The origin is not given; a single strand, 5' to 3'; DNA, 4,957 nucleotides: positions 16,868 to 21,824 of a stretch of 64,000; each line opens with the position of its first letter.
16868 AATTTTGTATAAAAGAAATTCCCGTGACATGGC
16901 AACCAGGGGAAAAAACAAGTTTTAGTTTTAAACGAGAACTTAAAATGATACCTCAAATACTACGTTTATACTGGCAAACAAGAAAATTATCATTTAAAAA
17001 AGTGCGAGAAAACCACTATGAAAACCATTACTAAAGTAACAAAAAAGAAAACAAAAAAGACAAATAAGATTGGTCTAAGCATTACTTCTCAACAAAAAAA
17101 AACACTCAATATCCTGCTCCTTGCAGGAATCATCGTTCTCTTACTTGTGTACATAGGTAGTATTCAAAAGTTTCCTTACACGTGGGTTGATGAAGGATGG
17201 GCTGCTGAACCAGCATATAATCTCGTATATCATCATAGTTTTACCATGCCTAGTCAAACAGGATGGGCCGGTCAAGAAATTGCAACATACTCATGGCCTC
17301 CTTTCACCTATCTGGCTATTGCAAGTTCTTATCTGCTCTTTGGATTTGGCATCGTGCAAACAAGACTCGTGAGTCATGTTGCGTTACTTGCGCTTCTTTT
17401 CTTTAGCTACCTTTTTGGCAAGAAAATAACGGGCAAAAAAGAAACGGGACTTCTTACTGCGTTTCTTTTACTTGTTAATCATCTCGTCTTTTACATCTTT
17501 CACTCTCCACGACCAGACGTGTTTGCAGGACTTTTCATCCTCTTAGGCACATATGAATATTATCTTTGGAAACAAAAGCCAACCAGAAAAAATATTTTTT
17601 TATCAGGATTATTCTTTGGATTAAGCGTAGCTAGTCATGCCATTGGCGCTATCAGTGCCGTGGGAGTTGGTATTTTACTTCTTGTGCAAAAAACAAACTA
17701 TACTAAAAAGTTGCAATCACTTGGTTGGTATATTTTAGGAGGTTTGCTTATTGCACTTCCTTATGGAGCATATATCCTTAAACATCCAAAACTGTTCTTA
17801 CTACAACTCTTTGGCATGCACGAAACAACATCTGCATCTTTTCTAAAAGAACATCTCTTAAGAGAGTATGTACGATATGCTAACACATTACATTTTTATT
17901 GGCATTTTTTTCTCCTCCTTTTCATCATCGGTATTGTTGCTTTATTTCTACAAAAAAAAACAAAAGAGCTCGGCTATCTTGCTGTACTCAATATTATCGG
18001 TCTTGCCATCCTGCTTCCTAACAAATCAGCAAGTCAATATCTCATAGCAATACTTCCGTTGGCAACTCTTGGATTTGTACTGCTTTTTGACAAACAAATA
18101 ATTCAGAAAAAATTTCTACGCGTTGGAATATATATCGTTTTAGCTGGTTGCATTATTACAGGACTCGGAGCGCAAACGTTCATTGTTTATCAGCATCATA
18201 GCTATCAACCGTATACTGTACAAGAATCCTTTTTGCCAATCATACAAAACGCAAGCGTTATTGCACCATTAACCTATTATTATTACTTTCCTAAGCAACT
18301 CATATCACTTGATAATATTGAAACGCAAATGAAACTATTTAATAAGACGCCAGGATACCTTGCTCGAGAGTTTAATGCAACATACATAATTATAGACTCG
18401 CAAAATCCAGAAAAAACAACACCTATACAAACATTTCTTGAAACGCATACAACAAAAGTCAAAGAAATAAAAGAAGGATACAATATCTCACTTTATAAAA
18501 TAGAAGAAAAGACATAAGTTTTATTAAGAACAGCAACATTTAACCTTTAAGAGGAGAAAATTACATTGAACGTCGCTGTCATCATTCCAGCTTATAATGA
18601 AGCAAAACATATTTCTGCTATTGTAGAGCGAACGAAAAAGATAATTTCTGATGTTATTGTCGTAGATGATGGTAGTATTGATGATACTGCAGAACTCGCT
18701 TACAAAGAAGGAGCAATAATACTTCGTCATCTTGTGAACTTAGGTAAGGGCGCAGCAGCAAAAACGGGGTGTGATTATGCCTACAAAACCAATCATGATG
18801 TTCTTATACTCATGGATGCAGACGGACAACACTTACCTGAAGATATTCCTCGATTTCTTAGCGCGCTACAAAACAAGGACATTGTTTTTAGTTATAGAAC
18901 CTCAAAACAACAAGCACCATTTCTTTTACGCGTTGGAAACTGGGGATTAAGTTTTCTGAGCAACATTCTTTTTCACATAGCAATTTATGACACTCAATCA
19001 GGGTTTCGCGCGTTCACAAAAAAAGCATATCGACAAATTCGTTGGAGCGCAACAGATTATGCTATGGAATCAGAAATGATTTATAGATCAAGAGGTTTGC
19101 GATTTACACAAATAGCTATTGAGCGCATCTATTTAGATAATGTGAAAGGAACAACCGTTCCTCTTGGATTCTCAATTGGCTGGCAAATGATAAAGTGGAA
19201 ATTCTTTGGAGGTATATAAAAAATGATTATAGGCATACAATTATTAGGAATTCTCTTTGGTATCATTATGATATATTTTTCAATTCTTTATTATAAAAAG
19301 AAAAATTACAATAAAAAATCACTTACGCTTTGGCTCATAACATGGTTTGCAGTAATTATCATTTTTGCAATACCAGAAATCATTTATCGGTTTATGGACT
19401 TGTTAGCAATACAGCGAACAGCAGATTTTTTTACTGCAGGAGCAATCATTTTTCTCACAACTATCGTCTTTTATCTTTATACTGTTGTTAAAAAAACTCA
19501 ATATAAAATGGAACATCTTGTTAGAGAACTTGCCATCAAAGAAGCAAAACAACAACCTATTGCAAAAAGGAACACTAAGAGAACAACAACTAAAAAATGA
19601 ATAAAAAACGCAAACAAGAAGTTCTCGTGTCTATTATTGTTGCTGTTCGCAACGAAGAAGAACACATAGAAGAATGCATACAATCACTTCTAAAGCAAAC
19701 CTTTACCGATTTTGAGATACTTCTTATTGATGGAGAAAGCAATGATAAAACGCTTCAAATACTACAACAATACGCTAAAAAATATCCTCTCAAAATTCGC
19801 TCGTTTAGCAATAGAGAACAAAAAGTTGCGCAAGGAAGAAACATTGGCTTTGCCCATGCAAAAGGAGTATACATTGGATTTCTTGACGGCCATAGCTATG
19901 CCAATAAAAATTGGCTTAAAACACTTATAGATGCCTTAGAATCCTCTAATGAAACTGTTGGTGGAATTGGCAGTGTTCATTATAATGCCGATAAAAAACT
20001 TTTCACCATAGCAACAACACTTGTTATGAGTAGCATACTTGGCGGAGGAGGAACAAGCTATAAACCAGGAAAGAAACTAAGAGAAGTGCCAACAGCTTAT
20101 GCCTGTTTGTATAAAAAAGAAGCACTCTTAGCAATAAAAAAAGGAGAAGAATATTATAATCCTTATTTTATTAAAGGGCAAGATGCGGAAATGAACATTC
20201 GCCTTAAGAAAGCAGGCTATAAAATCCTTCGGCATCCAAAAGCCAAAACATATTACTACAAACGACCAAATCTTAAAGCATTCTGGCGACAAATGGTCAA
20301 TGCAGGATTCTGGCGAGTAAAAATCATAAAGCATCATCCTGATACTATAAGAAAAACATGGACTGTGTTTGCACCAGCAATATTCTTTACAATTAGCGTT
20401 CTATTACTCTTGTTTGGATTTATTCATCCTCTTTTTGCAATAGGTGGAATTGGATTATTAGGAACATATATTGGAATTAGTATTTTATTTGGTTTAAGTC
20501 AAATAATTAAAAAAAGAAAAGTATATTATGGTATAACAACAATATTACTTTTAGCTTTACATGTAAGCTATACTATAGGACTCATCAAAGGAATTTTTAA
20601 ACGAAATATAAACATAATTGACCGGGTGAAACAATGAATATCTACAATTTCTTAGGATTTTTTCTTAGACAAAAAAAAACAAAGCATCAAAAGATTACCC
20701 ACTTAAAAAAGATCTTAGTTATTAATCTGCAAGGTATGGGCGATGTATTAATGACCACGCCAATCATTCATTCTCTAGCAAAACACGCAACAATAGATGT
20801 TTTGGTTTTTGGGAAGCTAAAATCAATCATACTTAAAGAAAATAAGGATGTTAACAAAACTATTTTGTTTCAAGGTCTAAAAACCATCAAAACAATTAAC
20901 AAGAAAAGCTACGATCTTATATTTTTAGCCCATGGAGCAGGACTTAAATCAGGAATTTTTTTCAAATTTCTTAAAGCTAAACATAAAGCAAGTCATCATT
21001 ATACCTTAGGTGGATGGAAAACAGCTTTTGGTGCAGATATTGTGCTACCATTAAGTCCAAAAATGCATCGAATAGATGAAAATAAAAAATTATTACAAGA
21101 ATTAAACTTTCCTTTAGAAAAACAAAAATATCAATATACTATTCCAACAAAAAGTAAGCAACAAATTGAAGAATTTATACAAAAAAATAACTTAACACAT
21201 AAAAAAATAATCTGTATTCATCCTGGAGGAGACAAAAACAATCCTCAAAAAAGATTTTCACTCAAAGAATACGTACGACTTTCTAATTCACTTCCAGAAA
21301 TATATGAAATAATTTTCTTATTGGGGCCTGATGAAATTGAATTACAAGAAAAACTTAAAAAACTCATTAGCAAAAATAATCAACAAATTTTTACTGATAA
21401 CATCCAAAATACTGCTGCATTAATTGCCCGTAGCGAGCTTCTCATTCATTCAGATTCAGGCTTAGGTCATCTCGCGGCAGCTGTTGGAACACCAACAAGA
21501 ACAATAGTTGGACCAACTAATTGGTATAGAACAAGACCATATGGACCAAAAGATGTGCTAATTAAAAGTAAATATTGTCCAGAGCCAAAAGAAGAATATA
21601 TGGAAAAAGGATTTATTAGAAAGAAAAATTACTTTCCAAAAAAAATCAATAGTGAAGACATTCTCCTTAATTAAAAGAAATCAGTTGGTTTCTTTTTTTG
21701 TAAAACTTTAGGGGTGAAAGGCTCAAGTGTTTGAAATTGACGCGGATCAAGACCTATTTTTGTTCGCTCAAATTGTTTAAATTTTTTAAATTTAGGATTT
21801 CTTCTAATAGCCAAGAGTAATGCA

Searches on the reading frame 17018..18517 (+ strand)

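Call 21: search_protein_families(library=pfam, proteins=[window:17018-18517:+], max_evalue=0.00001)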
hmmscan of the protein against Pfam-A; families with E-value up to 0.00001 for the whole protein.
window:17018-18517:+ (499 aa): 2 families
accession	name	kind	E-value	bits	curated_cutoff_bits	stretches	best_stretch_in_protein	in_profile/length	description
PF13231.12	PMT_2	-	2e-10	41.5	26.1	1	94-246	3-154/160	Dolichyl-phosphate-mannose-protein mannosyltransferase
PF02366.24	PMT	-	2.1e-06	28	22.7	1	94-253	64-234/245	Dolichyl-phosphate-mannose-protein mannosyltransferase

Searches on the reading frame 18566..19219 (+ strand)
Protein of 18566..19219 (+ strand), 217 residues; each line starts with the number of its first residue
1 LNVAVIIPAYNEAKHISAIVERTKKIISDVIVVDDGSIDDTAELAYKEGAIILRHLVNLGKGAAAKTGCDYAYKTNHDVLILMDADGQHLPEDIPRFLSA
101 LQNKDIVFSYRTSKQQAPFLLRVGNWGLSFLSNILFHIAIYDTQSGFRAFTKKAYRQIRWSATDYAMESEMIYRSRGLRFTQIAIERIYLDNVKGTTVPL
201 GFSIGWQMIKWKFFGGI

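Call 21: search_protein_families(library=pfam, proteins=[window:18566-19219:+], max_evalue=0.00001)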
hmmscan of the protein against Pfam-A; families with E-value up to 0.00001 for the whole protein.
window:18566-19219:+ (217 aa): 1 family
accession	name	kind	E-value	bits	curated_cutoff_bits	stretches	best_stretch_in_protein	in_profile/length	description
PF00535.33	Glycos_transf_2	-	5.2e-21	75.7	23.3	1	5-157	2-166/168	Glycosyl transferase family 2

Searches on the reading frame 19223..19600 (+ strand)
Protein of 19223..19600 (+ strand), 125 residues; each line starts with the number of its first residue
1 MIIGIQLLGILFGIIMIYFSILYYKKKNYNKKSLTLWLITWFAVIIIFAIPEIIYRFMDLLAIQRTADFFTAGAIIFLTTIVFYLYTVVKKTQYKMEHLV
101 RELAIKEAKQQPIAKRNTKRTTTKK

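Call 21: search_protein_families(library=pfam, proteins=[window:19223-19600:+], max_evalue=0.00001)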
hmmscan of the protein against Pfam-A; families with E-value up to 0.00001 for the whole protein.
window:19223-19600:+ (125 aa): 1 family
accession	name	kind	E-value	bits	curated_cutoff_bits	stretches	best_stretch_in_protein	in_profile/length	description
PF10066.14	DUF2304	-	2.1e-19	70.2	25.5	1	5-108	2-105/106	Uncharacterized conserved protein (DUF2304)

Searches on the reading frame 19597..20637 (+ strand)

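Call 21: search_protein_families(library=pfam, proteins=[window:19597-20637:+], max_evalue=0.00001)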
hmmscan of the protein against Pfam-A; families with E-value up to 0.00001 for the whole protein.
window:19597-20637:+ (346 aa): 3 families
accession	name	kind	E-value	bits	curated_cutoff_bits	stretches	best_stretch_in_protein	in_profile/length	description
PF00535.33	Glycos_transf_2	-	4.3e-29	102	23.3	1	12-135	1-124/168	Glycosyl transferase family 2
PF13641.12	Glyco_tranf_2_3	-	4.5e-13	50.2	27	1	11-233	3-224/230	Glycosyltransferase like family 2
PF10111.15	Glyco_tranf_2_2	-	8.4e-10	39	27.3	1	12-112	1-104/276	Glycosyltransferase like family 2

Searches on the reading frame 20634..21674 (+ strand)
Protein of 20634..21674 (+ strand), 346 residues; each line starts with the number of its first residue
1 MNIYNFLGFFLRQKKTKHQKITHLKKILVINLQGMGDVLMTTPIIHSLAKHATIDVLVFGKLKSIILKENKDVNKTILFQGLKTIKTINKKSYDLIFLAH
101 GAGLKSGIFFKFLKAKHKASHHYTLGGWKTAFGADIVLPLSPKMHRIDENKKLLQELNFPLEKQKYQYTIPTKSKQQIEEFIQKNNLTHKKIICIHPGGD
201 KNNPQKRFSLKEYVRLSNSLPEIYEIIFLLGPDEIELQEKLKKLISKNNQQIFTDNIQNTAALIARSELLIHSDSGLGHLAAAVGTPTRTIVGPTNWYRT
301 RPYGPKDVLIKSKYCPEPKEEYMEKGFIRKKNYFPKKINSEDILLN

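Call 21: search_protein_families(library=pfam, proteins=[window:20634-21674:+], max_evalue=0.00001)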
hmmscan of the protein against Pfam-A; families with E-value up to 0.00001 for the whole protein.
window:20634-21674:+ (346 aa): 1 family
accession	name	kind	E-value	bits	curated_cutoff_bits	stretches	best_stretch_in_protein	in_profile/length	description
PF01075.23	Glyco_transf_9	-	2.4e-24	86.5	22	1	83-321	3-238/247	Glycosyltransferase family 9 (heptosyltransferase)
